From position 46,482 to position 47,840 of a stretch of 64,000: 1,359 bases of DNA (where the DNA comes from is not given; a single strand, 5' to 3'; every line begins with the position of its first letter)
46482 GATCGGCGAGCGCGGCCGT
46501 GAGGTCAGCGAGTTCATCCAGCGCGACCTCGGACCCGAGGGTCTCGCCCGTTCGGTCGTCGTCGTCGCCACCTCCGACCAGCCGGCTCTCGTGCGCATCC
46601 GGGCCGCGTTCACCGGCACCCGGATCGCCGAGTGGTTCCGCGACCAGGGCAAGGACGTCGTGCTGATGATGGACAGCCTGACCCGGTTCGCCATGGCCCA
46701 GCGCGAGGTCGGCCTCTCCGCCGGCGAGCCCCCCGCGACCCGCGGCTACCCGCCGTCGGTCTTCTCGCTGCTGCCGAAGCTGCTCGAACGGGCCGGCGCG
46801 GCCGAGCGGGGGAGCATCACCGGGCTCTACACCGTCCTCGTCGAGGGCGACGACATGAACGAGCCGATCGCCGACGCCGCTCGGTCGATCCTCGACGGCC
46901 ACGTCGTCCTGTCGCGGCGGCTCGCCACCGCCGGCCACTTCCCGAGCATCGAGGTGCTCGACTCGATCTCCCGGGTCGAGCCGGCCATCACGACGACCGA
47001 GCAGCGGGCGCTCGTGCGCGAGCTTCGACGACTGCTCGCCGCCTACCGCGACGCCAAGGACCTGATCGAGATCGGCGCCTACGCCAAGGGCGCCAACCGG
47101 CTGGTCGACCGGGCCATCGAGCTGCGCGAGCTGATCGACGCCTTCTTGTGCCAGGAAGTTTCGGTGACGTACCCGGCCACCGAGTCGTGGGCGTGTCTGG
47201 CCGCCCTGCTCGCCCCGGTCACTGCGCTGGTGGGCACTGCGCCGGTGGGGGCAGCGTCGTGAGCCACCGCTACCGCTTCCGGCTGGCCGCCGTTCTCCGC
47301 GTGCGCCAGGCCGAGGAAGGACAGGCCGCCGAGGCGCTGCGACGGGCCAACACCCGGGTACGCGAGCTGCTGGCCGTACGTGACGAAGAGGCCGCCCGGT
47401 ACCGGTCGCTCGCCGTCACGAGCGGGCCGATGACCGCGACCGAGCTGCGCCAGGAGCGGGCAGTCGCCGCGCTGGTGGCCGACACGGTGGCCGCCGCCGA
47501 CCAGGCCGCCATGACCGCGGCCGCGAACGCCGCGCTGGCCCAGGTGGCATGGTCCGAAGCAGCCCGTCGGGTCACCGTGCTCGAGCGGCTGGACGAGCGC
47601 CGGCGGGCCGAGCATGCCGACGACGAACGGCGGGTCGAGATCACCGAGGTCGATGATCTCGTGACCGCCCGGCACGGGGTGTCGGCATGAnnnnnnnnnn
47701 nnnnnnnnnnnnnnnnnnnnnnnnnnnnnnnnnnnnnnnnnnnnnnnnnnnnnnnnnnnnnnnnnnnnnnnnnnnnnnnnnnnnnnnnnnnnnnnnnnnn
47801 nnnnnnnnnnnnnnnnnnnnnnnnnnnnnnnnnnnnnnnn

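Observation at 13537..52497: One conserved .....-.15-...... motif heads nearly every flagellar transcription unit, including early genes and fliA itself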

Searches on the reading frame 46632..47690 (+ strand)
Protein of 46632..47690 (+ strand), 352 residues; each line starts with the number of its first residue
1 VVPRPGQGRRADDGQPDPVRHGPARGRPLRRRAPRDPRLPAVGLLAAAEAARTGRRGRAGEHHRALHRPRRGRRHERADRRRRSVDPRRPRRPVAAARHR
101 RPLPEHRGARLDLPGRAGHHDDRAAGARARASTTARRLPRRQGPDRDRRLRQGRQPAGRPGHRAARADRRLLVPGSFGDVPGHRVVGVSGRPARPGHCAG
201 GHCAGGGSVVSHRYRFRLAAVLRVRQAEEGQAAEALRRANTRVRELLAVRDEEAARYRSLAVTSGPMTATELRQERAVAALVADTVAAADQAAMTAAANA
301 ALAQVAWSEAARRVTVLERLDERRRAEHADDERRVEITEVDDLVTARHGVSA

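Call 8: search_protein_families(library=pfam, proteins=[window:46632-47690:+])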
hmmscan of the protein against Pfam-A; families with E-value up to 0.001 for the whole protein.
window:46632-47690:+ (352 aa): 1 family
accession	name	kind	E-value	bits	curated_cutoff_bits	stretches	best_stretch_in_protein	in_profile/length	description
PF02050.21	FliJ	-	7.8e-06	26.6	28.4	1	230-346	8-121/123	Flagellar FliJ protein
